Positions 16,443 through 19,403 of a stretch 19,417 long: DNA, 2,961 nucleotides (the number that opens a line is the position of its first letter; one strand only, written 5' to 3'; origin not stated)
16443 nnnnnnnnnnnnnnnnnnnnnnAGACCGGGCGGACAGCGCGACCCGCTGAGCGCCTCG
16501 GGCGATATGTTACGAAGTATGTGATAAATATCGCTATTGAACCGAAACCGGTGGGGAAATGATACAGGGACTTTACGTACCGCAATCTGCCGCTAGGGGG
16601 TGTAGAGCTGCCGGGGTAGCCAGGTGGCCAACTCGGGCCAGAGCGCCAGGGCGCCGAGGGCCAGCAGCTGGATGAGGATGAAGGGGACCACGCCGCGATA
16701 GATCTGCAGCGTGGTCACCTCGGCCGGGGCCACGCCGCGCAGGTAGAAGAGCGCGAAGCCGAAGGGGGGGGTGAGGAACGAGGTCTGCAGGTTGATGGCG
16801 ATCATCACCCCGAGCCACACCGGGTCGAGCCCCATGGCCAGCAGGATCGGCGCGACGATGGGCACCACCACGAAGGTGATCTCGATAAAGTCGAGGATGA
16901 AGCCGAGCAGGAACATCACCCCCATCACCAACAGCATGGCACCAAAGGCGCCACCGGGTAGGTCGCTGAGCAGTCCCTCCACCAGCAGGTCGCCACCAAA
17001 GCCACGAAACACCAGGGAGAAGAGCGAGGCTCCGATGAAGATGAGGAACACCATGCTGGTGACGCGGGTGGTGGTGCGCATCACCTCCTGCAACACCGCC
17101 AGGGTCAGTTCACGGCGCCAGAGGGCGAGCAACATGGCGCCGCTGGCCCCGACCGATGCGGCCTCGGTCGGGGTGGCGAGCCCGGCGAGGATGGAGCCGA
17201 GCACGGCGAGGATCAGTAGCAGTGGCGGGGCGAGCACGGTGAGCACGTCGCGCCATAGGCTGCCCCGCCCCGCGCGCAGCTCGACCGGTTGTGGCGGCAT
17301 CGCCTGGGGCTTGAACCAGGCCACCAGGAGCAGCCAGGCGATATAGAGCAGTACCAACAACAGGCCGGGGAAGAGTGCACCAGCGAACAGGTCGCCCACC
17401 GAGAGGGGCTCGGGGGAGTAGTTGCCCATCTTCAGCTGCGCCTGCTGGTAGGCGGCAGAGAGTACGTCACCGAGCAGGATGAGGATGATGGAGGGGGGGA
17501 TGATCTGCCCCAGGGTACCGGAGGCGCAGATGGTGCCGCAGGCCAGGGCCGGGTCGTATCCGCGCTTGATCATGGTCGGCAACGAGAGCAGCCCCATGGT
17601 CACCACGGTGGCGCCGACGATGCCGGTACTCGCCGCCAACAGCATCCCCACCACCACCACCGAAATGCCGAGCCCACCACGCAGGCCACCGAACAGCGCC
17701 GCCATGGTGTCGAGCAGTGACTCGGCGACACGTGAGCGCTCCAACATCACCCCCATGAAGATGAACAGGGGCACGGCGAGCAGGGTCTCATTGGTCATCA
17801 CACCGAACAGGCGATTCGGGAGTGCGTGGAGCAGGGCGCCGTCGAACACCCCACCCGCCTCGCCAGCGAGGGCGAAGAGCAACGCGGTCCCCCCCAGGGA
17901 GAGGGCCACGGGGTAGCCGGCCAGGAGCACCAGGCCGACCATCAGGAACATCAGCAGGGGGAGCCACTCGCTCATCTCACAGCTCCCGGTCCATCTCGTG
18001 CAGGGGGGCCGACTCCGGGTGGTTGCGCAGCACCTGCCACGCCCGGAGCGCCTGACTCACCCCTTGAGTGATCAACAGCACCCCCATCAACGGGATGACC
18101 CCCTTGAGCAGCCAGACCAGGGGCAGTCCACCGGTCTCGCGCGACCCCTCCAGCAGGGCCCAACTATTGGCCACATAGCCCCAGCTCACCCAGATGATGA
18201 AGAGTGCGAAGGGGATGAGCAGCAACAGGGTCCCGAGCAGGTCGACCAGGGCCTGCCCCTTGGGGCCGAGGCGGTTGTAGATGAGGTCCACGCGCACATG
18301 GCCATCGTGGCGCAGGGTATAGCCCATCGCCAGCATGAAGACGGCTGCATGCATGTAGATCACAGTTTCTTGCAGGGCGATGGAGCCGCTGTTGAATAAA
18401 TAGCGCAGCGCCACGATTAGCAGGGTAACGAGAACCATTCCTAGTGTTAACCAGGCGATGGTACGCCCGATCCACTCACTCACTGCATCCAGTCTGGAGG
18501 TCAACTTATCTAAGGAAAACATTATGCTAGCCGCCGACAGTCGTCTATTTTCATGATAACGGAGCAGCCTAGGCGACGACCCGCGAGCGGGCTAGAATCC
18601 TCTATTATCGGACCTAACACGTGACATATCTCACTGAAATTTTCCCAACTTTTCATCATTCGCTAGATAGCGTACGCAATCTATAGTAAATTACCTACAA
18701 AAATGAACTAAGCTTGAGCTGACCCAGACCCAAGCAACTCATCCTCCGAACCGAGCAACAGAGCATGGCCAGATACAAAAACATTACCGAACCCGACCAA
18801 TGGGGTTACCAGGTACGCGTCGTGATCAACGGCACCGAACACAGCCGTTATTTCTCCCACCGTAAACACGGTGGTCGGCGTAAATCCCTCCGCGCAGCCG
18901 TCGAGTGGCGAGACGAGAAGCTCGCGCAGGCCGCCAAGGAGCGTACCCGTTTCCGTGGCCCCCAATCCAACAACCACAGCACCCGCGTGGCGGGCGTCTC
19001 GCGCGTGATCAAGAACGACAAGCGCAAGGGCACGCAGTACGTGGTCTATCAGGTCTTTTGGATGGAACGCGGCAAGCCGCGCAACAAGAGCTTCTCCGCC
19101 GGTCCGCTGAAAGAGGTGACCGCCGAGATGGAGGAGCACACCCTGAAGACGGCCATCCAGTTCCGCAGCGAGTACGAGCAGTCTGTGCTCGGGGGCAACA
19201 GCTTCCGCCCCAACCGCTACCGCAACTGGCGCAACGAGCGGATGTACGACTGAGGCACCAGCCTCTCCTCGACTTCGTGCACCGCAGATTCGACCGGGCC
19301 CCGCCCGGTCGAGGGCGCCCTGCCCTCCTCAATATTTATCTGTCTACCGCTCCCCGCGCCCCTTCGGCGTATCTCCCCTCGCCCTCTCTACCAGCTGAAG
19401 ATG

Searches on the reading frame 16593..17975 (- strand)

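Call 9: search_protein_families(library=pfam, proteins=[window:16593-17975:-])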
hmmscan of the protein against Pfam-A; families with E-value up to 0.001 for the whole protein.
window:16593-17975:- (460 aa): 1 family
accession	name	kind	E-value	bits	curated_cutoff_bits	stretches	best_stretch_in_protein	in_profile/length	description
PF06808.19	DctM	-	3e-80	270.5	23.8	1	12-448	3-412/413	Tripartite ATP-independent periplasmic transporter, DctM component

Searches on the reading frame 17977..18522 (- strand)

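Call 9: search_protein_families(library=pfam, proteins=[window:17977-18522:-])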
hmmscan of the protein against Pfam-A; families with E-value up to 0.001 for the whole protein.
window:17977-18522:- (181 aa): 1 family
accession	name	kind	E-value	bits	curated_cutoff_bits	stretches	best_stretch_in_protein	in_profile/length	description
PF04290.18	DctQ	-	3.5e-22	79.1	28.3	1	29-163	1-131/132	Tripartite ATP-independent periplasmic transporters, DctQ component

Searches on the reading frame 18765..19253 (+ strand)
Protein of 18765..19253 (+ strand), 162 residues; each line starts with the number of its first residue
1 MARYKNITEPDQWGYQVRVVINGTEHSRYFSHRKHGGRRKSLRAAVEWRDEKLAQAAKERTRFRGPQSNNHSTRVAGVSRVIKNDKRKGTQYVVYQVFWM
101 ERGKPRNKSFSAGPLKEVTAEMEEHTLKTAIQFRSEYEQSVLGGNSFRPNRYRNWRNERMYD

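Call 9: search_protein_families(library=pfam, proteins=[window:18765-19253:+])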
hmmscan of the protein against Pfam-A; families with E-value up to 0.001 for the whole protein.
window:18765-19253:+ (162 aa): 1 family
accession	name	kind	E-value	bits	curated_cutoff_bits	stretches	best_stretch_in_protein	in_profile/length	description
PF00847.26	AP2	-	0.00037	21.2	33.3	0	21-52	21-51/54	AP2 domain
